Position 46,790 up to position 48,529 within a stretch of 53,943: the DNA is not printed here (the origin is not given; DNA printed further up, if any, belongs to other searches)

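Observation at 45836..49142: GT2 / B12-radical SAM / YdjC-deacetylase trio: a hybrid of the FlmF2-NaxD-FlmK and HpnI-J-K pathway logics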

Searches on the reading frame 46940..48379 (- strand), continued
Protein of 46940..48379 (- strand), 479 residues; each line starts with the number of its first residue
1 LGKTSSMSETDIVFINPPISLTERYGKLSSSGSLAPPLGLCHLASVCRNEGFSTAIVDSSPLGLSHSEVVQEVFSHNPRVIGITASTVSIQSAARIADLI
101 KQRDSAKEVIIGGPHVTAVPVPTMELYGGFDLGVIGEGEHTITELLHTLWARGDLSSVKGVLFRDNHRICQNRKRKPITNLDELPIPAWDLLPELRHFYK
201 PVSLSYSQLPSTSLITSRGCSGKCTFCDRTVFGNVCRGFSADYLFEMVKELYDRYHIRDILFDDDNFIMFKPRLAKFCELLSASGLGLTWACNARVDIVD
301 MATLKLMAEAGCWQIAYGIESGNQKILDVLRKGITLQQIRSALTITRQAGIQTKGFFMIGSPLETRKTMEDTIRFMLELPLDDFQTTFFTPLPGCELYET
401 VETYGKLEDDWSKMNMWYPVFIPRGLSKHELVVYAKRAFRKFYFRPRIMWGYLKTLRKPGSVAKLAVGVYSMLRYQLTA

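Call 35: get_annotated_region(hit=H5, flank=8000)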
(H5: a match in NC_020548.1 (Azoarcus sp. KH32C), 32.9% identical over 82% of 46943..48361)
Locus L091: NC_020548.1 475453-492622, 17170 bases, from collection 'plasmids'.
description: Azoarcus sp. KH32C plasmid pAZKH, complete sequence
organism: Azoarcus sp. KH32C (NCBI taxid 748247)
taxonomy: Bacteria; Pseudomonadota; Betaproteobacteria; Rhodocyclales; Zoogloeaceae; Azoarcus; Azoarcus sp. KH32C
host: -; source: -; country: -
typing (MOB-suite, as given by PLSDB): mobilizable; replicon rep_cluster_432; relaxase MOBP
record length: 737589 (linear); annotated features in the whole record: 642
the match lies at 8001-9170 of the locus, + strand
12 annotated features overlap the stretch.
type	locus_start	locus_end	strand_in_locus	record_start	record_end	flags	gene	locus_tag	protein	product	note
CDS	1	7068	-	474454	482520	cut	-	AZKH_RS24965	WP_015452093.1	calcium binding hemolysin protein, putative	-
CDS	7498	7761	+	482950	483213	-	-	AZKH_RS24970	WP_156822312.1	hypothetical protein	-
CDS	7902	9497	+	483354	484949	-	-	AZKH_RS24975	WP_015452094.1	radical SAM protein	-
CDS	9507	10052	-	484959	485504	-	-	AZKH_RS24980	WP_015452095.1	isoprenylcysteine carboxylmethyltransferase family protein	-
CDS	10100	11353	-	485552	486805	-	-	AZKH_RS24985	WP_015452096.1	beta-ketoacyl-[acyl-carrier-protein] synthase family protein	GO:0006633 - fatty acid biosynthetic process [Evidence IEA]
CDS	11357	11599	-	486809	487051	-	-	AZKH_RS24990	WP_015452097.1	phosphopantetheine-binding protein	-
CDS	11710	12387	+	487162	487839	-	-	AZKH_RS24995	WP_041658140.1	phosphatase PAP2 family protein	-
CDS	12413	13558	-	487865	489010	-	-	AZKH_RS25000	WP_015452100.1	branched-chain amino acid ABC transporter substrate-binding protein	GO:0015803 - branched-chain amino acid transport [Evidence IEA]; GO:0055085 - transmembrane transport [Evidence IEA]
CDS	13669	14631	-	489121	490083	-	-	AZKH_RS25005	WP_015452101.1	helix-turn-helix domain-containing protein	GO:0006355 - regulation of DNA-templated transcription [Evidence IEA]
CDS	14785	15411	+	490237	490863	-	-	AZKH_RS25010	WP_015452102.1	cysteine hydrolase family protein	-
CDS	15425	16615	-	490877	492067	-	-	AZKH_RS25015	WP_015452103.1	benzoate/H(+) symporter BenE family transporter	-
CDS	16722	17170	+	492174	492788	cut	-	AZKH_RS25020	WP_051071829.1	XRE family transcriptional regulator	GO:0006355 - regulation of DNA-templated transcription [Evidence IEA]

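Call 36: get_annotated_region(hit=H14, flank=1000)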
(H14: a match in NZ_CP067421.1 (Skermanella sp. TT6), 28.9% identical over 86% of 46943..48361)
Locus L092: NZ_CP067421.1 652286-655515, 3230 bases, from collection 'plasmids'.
description: Skermanella sp. TT6 plasmid pTT6-1, complete sequence
organism: Skermanella sp. TT6 (NCBI taxid 2775420)
taxonomy: Bacteria; Pseudomonadota; Alphaproteobacteria; Rhodospirillales; Azospirillaceae; Skermanella; Skermanella sp. TT6
host: -; source: Homo sapiens,single cell,skin; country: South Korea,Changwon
typing (MOB-suite, as given by PLSDB): mobilizable; relaxase MOBP
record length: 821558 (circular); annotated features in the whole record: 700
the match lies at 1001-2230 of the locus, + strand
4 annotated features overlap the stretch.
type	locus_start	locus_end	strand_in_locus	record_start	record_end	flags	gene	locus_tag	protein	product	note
CDS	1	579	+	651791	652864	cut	-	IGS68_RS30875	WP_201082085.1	IS630 family transposase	-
CDS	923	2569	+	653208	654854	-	bchE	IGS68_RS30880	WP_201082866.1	magnesium-protoporphyrin IX monomethyl ester anaerobic oxidative cyclase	-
CDS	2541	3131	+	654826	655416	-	bchJ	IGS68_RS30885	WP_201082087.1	bacteriochlorophyll 4-vinyl reductase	GO:0015995 - chlorophyll biosynthetic process [Evidence IEA]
CDS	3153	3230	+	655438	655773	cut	-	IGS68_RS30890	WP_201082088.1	hypothetical protein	-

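Call 43: search_protein_families(library=pfam, proteins=[L019:2679-4934:+, L019:4931-7408:+, L019:7395-8744:+, L019:8750-11023:+, L019:11024-12670:+, L019:12690-14324:+, L019:14321-15586:+, L019:15573-16862:+, L019:16870-17604:+, L019:17601-18632:+], max_evalue=0.0001)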
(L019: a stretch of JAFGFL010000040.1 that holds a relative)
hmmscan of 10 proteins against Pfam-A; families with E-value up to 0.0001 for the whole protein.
L019:2679-4934:+ (751 aa): 4 families
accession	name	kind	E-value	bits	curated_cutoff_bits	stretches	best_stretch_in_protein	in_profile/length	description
PF00535.33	Glycos_transf_2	-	4.5e-21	75.9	23.3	1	21-191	1-167/168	Glycosyl transferase family 2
PF13641.12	Glyco_tranf_2_3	-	1.4e-13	51.8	27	1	19-232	2-215/230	Glycosyltransferase like family 2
PF13632.12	Glyco_trans_2_3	-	4.6e-10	40.1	27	1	99-238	1-129/198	Glycosyl transferase family group 2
PF10111.15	Glyco_tranf_2_2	-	9e-05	22.5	27.3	0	44-229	24-217/276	Glycosyltransferase like family 2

L019:4931-7408:+ (825 aa): 6 families
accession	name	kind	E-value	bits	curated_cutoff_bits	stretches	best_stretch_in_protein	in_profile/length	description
PF00534.26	Glycos_transf_1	-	1.4e-70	236.7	26.4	2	634-799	4-171/172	Glycosyl transferases group 1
PF13692.12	Glyco_trans_1_4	-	2.6e-54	183.8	27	2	648-786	4-142/142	Glycosyl transferases group 1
PF13439.12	Glyco_transf_4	-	5.6e-41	140.8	28.5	2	426-631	1-170/170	Glycosyltransferase Family 4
PF13579.12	Glyco_trans_4_4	-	6.3e-22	79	29.7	2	427-626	1-158/158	Glycosyl transferase 4-like domain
PF13524.12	Glyco_trans_1_2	-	3.1e-19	69.8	25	2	670-806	9-134/144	Glycosyl transferase-like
PF20706.3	GT4-conflict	-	8.8e-10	38.5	26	0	643-766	195-327/385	Family 4 Glycosyltransferase in conflict systems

L019:7395-8744:+ (449 aa): 9 families
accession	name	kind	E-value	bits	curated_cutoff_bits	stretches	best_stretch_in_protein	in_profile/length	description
PF00535.33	Glycos_transf_2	-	3.9e-27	95.6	23.3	1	7-171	1-167/168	Glycosyl transferase family 2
PF13649.12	Methyltransf_25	-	2.2e-14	54.4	27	1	280-372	1-97/97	Methyltransferase domain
PF08241.18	Methyltransf_11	-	1.6e-12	48.3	21.2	1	281-376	1-95/95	Methyltransferase domain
PF13489.12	Methyltransf_23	-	4.5e-12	46.4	27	1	270-428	13-161/164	Methyltransferase domain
PF13847.12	Methyltransf_31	-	3.4e-11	43.5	27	1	278-382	5-115/145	Methyltransferase domain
PF08242.18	Methyltransf_12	-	1e-09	39.4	30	1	281-374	1-98/98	Methyltransferase domain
PF01209.24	Ubie_methyltran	-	2.5e-07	30.8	20.1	1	277-391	47-166/233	ubiE/COQ5 methyltransferase family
PF05175.20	MTS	-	1.8e-06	28.1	23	1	276-392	31-154/170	Methyltransferase small domain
PF10111.15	Glyco_tranf_2_2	-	1.2e-05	25.4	27.3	1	7-106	1-100/276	Glycosyltransferase like family 2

L019:8750-11023:+ (757 aa): 3 families
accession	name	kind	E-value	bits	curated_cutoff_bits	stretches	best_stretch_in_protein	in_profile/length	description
PF04794.17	YdjC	-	2.1e-65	221.6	29.7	1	479-742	2-262/266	YdjC-like protein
PF04055.27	Radical_SAM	-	1.5e-21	77.7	29.5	1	209-370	2-166/166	Radical SAM superfamily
PF02310.24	B12-binding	-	2.2e-19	69.9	32.1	1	24-140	7-121/121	B12 binding domain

L019:11024-12670:+ (548 aa): 1 family
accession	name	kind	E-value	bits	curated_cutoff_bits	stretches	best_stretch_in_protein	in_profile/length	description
PF13231.12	PMT_2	-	2.3e-07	31.6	26.1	1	90-220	17-145/160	Dolichyl-phosphate-mannose-protein mannosyltransferase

L019:12690-14324:+ (544 aa): 1 family
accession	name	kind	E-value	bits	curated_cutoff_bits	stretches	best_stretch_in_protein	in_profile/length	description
PF13231.12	PMT_2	-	5.6e-11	43.3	26.1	1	72-214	3-144/160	Dolichyl-phosphate-mannose-protein mannosyltransferase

L019:14321-15586:+ (421 aa): 5 families
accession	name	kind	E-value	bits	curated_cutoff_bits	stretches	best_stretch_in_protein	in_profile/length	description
PF00534.26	Glycos_transf_1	-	7.8e-28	97.6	26.4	1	236-395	10-169/172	Glycosyl transferases group 1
PF13692.12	Glyco_trans_1_4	-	2.1e-25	90.1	27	1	243-383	3-141/142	Glycosyl transferases group 1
PF13439.12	Glyco_transf_4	-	3.6e-21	76.4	28.5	1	16-229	2-169/170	Glycosyltransferase Family 4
PF13579.12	Glyco_trans_4_4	-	7.6e-15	56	29.7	1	16-225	1-158/158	Glycosyl transferase 4-like domain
PF13524.12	Glyco_trans_1_2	-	4.1e-06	27.2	25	1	259-400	5-130/144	Glycosyl transferase-like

L019:15573-16862:+ (429 aa): 1 family
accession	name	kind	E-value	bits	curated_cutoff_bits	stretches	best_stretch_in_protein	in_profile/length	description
PF04932.20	Wzy_C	-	1.9e-09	37.9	31.7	1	202-351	2-149/149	O-Antigen ligase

L019:16870-17604:+ (244 aa): 1 family
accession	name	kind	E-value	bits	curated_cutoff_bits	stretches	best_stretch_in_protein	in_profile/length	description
PF03808.19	Glyco_tran_WecG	-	1.1e-54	185.1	27.4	1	60-225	1-168/168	Glycosyl transferase WecG/TagA/CpsF family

L019:17601-18632:+ (343 aa): 0 families

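Call 45: find_homologous_proteins(query=L019:8750-11020:+, max_evalue=1e-30)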
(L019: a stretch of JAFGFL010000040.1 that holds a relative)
Query L019:8750-11020:+ (757 aa): 679 proteins with E <= 1e-30 among 8000 candidates; the best 120 are listed.
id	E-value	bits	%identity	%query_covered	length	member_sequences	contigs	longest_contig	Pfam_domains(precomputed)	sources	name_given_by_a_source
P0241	0.0e+0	1727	100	100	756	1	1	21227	PF04055.28,PF04794.18,PF02310.25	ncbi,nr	ncbi:MAG: ChbG/HpnK family deacetylase [Candidatus Omnitrophica bacterium]|nr:ChbG/HpnK family deace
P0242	1.2e-245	835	50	99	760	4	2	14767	PF04055.28,PF04794.18,PF02310.25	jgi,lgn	jgi:radical SAM superfamily enzyme YgiQ (UPF0313 family)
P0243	2.9e-229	781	48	96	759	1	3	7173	PF04055.28,PF04794.18,PF02310.25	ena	-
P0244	8.5e-222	757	48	97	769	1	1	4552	PF04055.28,PF04794.18,PF02310.25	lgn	-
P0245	3.7e-215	735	45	99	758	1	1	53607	PF04055.28,PF04794.18,PF02310.25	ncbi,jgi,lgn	ncbi:MAG: ChbG/HpnK family deacetylase [Candidatus Omnitrophota bacterium]|jgi:radical SAM superfami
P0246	2.5e-214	732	46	99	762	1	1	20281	PF04055.28,PF04794.18,PF02310.25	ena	-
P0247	2.9e-204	699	42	98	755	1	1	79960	PF04055.28,PF04794.18,PF02310.25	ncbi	-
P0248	6.1e-202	691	42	99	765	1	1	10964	PF04055.28,PF04794.18,PF02310.25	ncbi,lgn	ncbi:MAG: ChbG/HpnK family deacetylase [Candidatus Lokiarchaeia archaeon]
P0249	2.6e-200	686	40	100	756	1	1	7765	PF04055.28,PF04794.18,PF02310.25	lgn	-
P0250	7.7e-199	681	41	99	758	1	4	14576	PF04055.28,PF04794.18,PF02310.25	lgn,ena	-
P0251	8.2e-199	681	42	99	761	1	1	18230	PF04055.28,PF04794.18,PF02310.25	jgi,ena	-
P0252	3.0e-197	675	42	100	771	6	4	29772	PF04055.28,PF04794.18,PF02310.25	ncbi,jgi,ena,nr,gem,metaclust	ncbi:MAG: hypothetical protein AMJ95_12565 [Omnitrophica WOR_2 bacterium SM23_72]|nr:MAG: hypothetic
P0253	3.5e-197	675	42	100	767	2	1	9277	PF04055.28,PF04794.18,PF02310.25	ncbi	-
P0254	5.2e-197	675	40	100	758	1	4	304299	PF04055.28,PF04794.18,PF02310.25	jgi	-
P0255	4.3e-193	662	41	99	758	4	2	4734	PF04055.28,PF04794.18,PF02310.25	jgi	-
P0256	2.8e-192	659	42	98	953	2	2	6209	PF13847.13,PF13489.13,PF13649.13,PF04055.28,PF04794.18,PF08241.19,PF08242.19,PF02310.25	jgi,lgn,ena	-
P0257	1.2e-186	640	41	97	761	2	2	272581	PF04055.28,PF04794.18,PF02310.25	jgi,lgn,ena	-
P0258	2.9e-185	636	40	97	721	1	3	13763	PF04055.28,PF04794.18,PF02310.25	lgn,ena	-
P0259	1.7e-165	570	53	62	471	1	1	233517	PF04055.28,PF02310.25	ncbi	ncbi:MAG: radical SAM protein [Candidatus Omnitrophota bacterium]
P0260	5.1e-163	562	54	61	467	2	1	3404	PF04055.28,PF02310.25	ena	-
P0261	1.8e-161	557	52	61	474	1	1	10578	PF04055.28,PF02310.25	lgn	-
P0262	1.2e-160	554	51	60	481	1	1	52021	PF04055.28,PF02310.25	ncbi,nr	ncbi:MAG: radical SAM protein [Candidatus Omnitrophica bacterium]|nr:radical SAM protein [Candidatus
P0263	2.8e-158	547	51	62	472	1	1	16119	PF04055.28,PF02310.25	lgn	-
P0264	1.1e-156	541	50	62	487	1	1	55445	PF04055.28,PF02310.25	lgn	-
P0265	6.6e-155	535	51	62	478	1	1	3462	PF04055.28,PF02310.25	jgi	-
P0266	1.0e-153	532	49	62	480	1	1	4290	PF04055.28,PF02310.25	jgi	jgi:anaerobic magnesium-protoporphyrin IX monomethyl ester cyclase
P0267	2.5e-149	517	49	62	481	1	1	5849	PF04055.28,PF02310.25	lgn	-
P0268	8.6e-149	515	47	63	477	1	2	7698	PF04055.28,PF02310.25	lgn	-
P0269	6.7e-147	509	49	62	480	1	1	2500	PF04055.28,PF02310.25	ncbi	-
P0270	5.9e-146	506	50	62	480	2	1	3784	PF04055.28,PF02310.25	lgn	-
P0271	2.7e-145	504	47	63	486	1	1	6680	PF04055.28,PF02310.25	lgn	-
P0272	5.3e-141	490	45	62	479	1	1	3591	PF04055.28,PF02310.25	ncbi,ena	-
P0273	4.1e-140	487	48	60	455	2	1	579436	PF04055.28,PF02310.25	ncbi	ncbi:MAG: radical SAM protein [Candidatus Omnitrophota bacterium]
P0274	4.9e-139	483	45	63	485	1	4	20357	PF04055.28,PF02310.25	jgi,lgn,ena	-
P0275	1.3e-138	482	45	62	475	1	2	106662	PF04055.28,PF02310.25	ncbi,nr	ncbi:MAG: cobalamin-dependent protein [Candidatus Omnitrophica bacterium]|nr:cobalamin-dependent pro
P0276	2.2e-138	481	47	61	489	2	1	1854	PF04055.28,PF02310.25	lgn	-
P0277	2.2e-137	478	45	62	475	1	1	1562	PF04055.28,PF02310.25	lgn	-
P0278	2.4e-137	477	45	62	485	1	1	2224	PF04055.28,PF02310.25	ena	-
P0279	2.7e-137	477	46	62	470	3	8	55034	PF04055.28,PF02310.25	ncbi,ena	-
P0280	5.9e-137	476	45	62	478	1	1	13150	PF04055.28,PF02310.25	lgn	-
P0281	3.3e-136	474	48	60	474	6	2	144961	PF04055.28,PF02310.25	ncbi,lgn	-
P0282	3.8e-136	473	45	60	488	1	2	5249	PF04055.28,PF02310.25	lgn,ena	-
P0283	4.8e-136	473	48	60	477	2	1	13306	PF04055.28,PF02310.25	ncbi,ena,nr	ncbi:MAG TPA: radical SAM protein [bacterium]|nr:radical SAM protein [bacterium]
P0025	5.3e-136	473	46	62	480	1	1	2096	PF04055.28,PF02310.25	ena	-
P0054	3.0e-134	467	47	59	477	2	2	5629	PF04055.28,PF02310.25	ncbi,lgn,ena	-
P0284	7.3e-134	466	45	63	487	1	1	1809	PF04055.28,PF02310.25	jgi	jgi:anaerobic magnesium-protoporphyrin IX monomethyl ester cyclase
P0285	2.3e-133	464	45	62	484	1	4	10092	PF04055.28,PF02310.25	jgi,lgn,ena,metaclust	metaclust:\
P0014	1.2e-132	462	46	61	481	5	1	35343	PF04055.28,PF02310.25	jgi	jgi:anaerobic magnesium-protoporphyrin IX monomethyl ester cyclase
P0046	1.4e-132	462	46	62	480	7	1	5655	PF04055.28,PF02310.25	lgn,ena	-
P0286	5.7e-131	456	45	60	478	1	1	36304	PF04055.28,PF02310.25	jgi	-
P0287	1.5e-130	455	44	62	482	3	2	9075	PF04055.28,PF02310.25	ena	-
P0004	2.6e-130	454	44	62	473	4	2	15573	PF04055.28,PF02310.25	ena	-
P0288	4.6e-129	450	47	59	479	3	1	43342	PF04055.28,PF02310.25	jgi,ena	-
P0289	3.2e-128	447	41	62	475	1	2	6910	PF04055.28,PF02310.25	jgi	jgi:radical SAM superfamily enzyme YgiQ (UPF0313 family)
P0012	3.9e-128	447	44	61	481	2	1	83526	PF04055.28,PF02310.25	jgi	jgi:anaerobic magnesium-protoporphyrin IX monomethyl ester cyclase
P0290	6.5e-128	446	43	62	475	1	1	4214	PF04055.28,PF02310.25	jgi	jgi:radical SAM superfamily enzyme YgiQ (UPF0313 family)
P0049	7.9e-128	446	43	63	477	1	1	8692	PF04055.28,PF02310.25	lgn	-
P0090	2.1e-127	445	43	61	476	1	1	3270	PF04055.28,PF02310.25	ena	-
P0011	2.4e-127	444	44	62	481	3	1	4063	PF04055.28,PF02310.25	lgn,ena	-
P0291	1.1e-126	442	43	62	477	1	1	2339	PF04055.28,PF02310.25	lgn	-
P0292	7.3e-126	439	44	62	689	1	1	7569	PF13847.13,PF13489.13,PF02353.27,PF05175.21,PF13649.13,PF04055.28,PF01209.25,PF08241.19,PF08242.19,PF02310.25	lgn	-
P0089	2.6e-125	438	43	62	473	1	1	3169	PF04055.28,PF02310.25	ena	-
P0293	6.1e-125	436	43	59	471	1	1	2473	PF04055.28,PF02310.25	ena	-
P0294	6.4e-125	436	43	62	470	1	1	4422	PF04055.28,PF02310.25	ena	-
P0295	9.5e-125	436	42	62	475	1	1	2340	PF04055.28,PF02310.25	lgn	-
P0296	2.2e-124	435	42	62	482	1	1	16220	PF04055.28,PF02310.25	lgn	-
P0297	6.6e-124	433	45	59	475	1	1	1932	PF04055.28,PF19864.6,PF02310.25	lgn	-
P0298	7.7e-124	433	43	62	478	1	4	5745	PF04055.28,PF02310.25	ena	-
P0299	1.9e-123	431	43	60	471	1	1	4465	PF04055.28,PF02310.25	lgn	-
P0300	3.1e-123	431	45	59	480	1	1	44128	PF04055.28,PF19864.6,PF02310.25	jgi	jgi:radical SAM superfamily enzyme YgiQ (UPF0313 family)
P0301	4.0e-123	430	42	60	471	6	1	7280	PF04055.28,PF02310.25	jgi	jgi:anaerobic magnesium-protoporphyrin IX monomethyl ester cyclase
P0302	5.2e-123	430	41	59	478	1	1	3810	PF04055.28,PF02310.25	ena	-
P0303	6.8e-123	430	42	59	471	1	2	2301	PF04055.28,PF02310.25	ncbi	-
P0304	2.3e-122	428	42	59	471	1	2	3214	PF04055.28,PF02310.25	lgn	-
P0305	2.5e-122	428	44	61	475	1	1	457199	PF04055.28,PF02310.25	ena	-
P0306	6.4e-122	426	42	62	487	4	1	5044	PF04055.28,PF02310.25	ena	-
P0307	2.3e-121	425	42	62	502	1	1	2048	PF04055.28,PF02310.25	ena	-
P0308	1.7e-120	422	43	62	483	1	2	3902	PF04055.28,PF02310.25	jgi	-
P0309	5.0e-120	420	44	60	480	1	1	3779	PF04055.28,PF02310.25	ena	-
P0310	7.1e-120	420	45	59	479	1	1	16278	PF04055.28,PF02310.25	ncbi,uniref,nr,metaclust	ncbi:MAG: hypothetical protein A2161_11030 [Candidatus Schekmanbacteria bacterium RBG_13_48_7]|unire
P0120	1.0e-119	419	42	63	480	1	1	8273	PF04055.28,PF02310.25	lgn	-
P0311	1.9e-119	418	44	58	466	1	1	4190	PF04055.28,PF02310.25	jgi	jgi:radical SAM superfamily enzyme YgiQ (UPF0313 family)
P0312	2.2e-119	418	41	63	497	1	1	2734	PF04055.28,PF02310.25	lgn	-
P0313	5.5e-119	417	42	61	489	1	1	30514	PF04055.28,PF02310.25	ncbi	ncbi:MAG: B12-binding domain-containing radical SAM protein [Candidatus Woesearchaeota archaeon]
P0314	7.2e-119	416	41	59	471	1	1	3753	PF04055.28,PF02310.25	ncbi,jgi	-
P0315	8.8e-119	416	43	63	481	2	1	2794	PF04055.28,PF02310.25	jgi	jgi:anaerobic magnesium-protoporphyrin IX monomethyl ester cyclase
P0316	8.9e-119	416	42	62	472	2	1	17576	PF04055.28,PF02310.25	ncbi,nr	ncbi:MAG: B12-binding domain-containing radical SAM protein [Candidatus Omnitrophica bacterium]|nr:B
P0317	2.5e-118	415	41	63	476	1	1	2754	PF04055.28,PF02310.25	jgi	jgi:anaerobic magnesium-protoporphyrin IX monomethyl ester cyclase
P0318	2.6e-118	415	44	54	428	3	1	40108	PF04055.28,PF02310.25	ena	-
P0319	8.7e-118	413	44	58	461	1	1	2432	PF04055.28,PF02310.25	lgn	-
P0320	2.1e-117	411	41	59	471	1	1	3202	PF04055.28,PF02310.25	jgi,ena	-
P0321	3.2e-117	411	42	62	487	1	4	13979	PF04055.28,PF02310.25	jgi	-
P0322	3.5e-117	411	44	59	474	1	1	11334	PF04055.28,PF02310.25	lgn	-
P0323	7.3e-117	410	42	61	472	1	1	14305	PF04055.28,PF02310.25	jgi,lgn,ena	-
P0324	2.1e-116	408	42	61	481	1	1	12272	PF04055.28,PF02310.25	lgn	-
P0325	3.7e-116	407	42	62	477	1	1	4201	PF04055.28,PF02310.25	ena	-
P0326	4.7e-116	407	41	59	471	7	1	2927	PF04055.28,PF02310.25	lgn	-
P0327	2.2e-115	405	43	58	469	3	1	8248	PF04055.28,PF02310.25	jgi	jgi:radical SAM superfamily enzyme YgiQ (UPF0313 family)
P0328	2.9e-115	404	41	62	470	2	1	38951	PF04055.28,PF02310.25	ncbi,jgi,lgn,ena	ncbi:MAG: radical SAM protein [Pelobacteraceae bacterium]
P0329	3.8e-115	404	40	59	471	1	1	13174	PF04055.28,PF02310.25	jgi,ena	-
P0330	1.1e-114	403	39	59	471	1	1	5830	PF04055.28,PF02310.25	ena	-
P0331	2.5e-114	401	41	61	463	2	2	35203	PF04055.28,PF02310.25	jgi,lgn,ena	-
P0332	4.0e-114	401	40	62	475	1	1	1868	PF04055.28,PF02310.25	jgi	jgi:anaerobic magnesium-protoporphyrin IX monomethyl ester cyclase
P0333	9.0e-114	399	41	59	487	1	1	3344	PF04055.28,PF02310.25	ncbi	-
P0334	2.6e-113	398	41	62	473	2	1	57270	PF04055.28,PF02310.25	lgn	-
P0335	3.4e-113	398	41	62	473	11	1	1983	PF04055.28,PF02310.25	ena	-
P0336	1.5e-112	395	40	59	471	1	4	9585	PF04055.28,PF02310.25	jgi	jgi:anaerobic magnesium-protoporphyrin IX monomethyl ester cyclase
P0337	2.8e-112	395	41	61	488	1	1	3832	PF04055.28,PF02310.25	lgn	-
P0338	1.4e-111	392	40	59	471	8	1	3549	PF04055.28,PF02310.25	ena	-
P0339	1.5e-111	392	41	62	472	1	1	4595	PF04055.28,PF02310.25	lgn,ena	-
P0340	2.2e-111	392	42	58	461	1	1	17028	PF04055.28,PF02310.25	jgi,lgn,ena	-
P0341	2.4e-111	391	43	58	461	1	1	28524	PF04055.28,PF02310.25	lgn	-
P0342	3.9e-111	391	40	59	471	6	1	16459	PF04055.28,PF02310.25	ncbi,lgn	-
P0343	1.5e-110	389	41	59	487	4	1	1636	PF04055.28,PF02310.25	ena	-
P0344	2.6e-110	388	41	62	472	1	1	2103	PF04055.28,PF02310.25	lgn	-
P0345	1.9e-109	385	39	59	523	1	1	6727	PF04055.28,PF02310.25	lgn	-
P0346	2.8e-109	385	41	59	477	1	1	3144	PF04055.28,PF02310.25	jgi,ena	-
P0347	4.9e-109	384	39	62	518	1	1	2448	PF04055.28,PF02310.25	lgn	-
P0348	5.6e-109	384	39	62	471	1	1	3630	PF04055.28,PF02310.25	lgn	-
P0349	5.9e-109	384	39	62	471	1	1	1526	PF04055.28,PF02310.25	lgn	-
